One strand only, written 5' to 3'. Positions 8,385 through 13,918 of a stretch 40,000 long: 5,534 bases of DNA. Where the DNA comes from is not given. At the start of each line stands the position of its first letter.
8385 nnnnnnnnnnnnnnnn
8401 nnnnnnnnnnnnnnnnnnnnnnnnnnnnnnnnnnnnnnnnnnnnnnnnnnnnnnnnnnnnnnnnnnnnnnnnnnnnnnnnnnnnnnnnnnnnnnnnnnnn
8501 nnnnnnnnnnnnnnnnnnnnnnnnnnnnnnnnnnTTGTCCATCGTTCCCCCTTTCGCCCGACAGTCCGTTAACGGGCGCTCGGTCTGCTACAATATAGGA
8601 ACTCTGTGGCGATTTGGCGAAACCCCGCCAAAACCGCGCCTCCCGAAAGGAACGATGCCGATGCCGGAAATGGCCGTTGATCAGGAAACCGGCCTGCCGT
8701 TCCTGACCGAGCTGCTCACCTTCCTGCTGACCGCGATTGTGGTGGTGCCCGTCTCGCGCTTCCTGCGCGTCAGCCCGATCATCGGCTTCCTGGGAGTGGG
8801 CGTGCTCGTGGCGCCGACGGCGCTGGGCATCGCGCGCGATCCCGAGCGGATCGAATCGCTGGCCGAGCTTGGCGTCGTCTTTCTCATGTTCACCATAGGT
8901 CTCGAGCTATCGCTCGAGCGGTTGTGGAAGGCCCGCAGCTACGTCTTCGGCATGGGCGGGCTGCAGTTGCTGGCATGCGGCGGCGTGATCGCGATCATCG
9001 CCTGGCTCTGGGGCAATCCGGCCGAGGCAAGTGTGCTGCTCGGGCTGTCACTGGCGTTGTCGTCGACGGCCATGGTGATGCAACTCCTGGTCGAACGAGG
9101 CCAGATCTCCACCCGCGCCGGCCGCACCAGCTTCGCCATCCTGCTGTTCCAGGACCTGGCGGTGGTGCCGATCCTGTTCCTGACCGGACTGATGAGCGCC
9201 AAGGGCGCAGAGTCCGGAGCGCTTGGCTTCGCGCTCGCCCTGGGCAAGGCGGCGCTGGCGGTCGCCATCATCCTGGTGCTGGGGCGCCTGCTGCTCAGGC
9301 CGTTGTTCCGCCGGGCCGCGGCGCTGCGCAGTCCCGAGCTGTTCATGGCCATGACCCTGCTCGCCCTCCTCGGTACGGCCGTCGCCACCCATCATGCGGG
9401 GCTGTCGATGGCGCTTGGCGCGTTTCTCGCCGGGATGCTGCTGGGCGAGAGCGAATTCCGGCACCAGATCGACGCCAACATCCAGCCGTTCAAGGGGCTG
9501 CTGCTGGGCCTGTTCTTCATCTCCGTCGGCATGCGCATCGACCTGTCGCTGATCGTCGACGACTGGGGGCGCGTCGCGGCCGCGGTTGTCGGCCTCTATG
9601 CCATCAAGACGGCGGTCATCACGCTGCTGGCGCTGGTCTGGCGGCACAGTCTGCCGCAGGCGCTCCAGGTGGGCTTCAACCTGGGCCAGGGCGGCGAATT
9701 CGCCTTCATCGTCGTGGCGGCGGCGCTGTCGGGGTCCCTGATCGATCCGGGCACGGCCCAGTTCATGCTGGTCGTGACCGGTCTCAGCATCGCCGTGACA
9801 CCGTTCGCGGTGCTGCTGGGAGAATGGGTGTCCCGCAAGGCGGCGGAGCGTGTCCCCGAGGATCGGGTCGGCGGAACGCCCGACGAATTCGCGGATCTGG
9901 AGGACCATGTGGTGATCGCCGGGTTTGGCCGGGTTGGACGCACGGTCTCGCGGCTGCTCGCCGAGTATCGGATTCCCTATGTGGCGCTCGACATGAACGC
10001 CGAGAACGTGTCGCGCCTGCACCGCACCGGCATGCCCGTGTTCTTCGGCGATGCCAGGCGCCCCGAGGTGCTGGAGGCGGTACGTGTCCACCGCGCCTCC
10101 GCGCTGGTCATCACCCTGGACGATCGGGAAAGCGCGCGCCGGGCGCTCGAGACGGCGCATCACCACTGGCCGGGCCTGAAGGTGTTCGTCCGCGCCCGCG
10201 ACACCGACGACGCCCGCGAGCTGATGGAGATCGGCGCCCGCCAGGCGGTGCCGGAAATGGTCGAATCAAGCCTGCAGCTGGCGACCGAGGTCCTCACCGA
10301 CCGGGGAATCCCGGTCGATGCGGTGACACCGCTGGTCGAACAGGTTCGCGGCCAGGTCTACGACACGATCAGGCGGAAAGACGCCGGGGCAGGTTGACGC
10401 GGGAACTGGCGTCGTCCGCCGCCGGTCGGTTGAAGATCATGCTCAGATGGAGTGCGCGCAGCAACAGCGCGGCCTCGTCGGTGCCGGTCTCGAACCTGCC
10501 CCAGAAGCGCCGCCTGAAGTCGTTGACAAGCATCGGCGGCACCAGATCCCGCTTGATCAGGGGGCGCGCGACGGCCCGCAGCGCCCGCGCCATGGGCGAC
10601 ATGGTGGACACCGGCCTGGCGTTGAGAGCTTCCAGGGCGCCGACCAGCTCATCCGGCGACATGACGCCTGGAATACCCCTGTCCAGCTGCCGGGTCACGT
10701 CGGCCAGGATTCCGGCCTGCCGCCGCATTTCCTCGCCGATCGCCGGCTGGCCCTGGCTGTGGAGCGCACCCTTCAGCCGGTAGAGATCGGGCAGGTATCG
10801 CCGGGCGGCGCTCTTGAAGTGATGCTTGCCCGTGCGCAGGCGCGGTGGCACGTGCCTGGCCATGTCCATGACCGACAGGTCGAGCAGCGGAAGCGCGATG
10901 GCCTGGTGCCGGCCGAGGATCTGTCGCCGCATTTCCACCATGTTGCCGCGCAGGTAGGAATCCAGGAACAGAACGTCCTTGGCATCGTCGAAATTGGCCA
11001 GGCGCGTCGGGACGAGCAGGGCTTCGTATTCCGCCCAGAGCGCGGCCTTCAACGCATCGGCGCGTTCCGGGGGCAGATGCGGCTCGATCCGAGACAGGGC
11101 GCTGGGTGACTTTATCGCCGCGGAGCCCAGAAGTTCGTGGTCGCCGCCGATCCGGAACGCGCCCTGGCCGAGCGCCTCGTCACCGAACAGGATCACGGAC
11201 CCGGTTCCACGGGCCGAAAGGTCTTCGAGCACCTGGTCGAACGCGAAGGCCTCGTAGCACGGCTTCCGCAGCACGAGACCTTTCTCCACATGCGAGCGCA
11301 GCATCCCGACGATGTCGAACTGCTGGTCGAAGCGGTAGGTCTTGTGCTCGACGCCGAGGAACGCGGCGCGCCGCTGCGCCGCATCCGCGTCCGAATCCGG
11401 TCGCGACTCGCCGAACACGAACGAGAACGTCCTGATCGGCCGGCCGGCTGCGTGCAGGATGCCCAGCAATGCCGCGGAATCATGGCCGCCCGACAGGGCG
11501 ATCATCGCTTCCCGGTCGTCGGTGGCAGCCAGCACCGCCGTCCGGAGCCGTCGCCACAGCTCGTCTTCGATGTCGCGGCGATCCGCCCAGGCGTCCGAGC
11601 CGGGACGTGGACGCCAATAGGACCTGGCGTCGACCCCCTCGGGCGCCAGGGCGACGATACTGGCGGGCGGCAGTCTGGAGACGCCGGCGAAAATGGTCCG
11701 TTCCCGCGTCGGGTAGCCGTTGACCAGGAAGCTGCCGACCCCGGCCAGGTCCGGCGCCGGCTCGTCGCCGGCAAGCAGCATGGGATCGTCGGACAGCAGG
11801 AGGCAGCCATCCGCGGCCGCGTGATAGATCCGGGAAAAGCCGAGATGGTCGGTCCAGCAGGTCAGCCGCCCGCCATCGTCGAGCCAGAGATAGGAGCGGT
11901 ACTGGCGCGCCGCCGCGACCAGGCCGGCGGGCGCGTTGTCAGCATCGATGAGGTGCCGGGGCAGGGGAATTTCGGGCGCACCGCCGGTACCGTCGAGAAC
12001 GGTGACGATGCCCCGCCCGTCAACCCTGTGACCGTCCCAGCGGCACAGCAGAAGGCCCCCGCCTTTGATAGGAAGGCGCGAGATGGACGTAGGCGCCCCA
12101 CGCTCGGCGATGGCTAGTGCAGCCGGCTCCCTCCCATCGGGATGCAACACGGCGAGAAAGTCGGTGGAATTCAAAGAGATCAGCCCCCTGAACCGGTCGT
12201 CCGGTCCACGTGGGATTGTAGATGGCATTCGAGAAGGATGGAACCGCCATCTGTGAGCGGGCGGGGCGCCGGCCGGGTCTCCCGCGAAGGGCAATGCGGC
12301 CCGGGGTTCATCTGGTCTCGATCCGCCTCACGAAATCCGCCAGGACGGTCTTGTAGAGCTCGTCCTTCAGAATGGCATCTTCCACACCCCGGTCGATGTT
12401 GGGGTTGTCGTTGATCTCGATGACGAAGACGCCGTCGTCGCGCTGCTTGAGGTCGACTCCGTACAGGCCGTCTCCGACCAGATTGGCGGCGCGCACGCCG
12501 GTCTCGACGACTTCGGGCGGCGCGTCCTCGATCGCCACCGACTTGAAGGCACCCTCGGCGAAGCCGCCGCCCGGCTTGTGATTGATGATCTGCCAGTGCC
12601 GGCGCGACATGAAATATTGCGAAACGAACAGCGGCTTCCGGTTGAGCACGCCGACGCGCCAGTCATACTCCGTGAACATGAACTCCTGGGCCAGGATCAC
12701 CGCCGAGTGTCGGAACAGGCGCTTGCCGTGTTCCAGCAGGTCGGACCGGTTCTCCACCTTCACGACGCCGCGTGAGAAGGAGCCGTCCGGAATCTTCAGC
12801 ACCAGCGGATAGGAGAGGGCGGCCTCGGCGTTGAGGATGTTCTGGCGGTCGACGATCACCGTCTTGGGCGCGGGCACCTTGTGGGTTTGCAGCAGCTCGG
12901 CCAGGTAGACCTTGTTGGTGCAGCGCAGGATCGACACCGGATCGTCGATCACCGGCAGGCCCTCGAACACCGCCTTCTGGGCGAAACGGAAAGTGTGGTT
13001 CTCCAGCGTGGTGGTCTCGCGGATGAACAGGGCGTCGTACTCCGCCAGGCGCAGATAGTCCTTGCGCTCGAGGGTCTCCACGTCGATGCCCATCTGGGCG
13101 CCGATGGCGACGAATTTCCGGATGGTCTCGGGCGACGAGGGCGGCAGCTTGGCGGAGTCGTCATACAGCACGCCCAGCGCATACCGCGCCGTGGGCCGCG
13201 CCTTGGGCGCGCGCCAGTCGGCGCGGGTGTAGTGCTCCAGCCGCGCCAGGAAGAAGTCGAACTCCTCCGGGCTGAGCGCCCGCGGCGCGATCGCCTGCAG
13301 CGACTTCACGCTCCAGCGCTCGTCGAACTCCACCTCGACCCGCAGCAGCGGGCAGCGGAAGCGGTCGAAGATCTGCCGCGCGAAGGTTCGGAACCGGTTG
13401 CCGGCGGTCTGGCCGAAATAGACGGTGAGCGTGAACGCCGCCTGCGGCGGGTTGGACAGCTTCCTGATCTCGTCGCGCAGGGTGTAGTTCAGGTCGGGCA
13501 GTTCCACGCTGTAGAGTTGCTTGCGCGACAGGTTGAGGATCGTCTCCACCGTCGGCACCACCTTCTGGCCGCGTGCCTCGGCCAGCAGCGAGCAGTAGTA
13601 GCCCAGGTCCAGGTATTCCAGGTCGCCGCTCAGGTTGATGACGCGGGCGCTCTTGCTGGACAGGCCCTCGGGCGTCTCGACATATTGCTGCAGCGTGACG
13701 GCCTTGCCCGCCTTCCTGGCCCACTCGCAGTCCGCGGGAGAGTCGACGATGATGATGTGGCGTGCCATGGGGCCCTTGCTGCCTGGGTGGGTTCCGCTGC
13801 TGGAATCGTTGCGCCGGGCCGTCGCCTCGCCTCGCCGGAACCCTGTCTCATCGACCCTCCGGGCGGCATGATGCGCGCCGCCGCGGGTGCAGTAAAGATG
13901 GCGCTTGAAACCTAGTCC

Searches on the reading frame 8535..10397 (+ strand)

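Call 35: search_protein_families(library=pfam, proteins=[window:8535-10397:+], max_evalue=0.001)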
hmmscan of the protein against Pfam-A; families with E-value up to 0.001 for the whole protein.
window:8535-10397:+ (620 aa): 2 families
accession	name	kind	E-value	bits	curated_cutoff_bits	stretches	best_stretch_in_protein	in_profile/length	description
PF00999.27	Na_H_Exchanger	-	1.7e-56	192.1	26.2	1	66-424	3-367/375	Sodium/hydrogen exchanger, transmembrane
PF02254.24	TrkA_N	-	7.9e-24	84.6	23.8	1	459-572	1-114/116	TrkA-N domain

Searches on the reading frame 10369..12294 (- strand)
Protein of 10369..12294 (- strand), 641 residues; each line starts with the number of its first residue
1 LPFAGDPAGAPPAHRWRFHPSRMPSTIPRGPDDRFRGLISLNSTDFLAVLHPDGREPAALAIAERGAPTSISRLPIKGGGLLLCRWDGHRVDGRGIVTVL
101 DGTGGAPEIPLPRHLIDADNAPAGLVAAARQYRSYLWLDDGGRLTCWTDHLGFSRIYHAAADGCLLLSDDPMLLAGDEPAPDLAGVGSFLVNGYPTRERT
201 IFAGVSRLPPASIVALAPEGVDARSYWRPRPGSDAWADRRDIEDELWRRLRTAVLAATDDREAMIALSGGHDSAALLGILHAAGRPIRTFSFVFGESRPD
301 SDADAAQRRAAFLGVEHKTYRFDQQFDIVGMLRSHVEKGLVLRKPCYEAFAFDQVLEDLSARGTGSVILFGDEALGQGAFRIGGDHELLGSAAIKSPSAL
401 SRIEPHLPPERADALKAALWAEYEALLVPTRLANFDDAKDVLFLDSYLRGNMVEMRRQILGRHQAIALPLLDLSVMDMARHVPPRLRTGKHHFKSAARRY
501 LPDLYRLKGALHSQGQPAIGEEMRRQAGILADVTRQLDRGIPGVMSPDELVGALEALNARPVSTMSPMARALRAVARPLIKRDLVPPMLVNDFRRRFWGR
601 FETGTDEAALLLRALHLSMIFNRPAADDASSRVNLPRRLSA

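Call 35: search_protein_families(library=pfam, proteins=[window:10369-12294:-], max_evalue=0.001)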
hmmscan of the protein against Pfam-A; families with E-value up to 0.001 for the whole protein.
window:10369-12294:- (641 aa): 2 families
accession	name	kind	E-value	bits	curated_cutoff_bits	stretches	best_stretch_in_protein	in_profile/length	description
PF00733.27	Asn_synthase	-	3.5e-14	53.7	21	1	249-325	5-82/354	Asparagine synthase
PF06508.19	QueC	-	0.00019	21.4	22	1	263-323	2-61/210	Queuosine biosynthesis protein QueC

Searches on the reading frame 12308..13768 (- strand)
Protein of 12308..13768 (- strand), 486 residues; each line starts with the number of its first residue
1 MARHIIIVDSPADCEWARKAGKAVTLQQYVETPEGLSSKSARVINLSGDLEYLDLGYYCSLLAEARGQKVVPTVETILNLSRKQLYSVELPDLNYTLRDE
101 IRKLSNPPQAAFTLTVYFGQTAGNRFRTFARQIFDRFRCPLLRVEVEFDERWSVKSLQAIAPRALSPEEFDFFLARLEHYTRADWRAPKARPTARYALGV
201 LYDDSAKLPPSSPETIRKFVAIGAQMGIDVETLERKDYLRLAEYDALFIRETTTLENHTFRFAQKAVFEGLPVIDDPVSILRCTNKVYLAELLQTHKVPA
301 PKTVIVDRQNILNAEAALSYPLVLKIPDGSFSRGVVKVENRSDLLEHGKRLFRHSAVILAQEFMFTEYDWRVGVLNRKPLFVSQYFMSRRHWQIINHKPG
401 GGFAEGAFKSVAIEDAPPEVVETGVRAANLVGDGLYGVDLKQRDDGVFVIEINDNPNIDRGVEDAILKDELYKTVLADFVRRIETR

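Call 12: search_protein_families(library=pfam, proteins=[window:12308-13768:-], max_evalue=0.01)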
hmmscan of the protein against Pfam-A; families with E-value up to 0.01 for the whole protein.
window:12308-13768:- (486 aa): 4 families
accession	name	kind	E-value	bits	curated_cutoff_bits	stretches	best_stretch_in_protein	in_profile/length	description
PF14401.11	RLAN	-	3.4e-44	150.6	25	1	27-174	2-148/150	RimK-like ATPgrasp N-terminal domain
PF08443.16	RimK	-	1.9e-06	28.1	21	1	285-459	3-170/188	RimK-like ATP-grasp domain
PF02655.19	ATP-grasp_3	-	1.8e-05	25.4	23.2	1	283-453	1-154/160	ATP-grasp domain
PF07478.18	Dala_Dala_lig_C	-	0.00011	22.2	24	1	310-456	27-176/204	D-ala D-ala ligase C-terminus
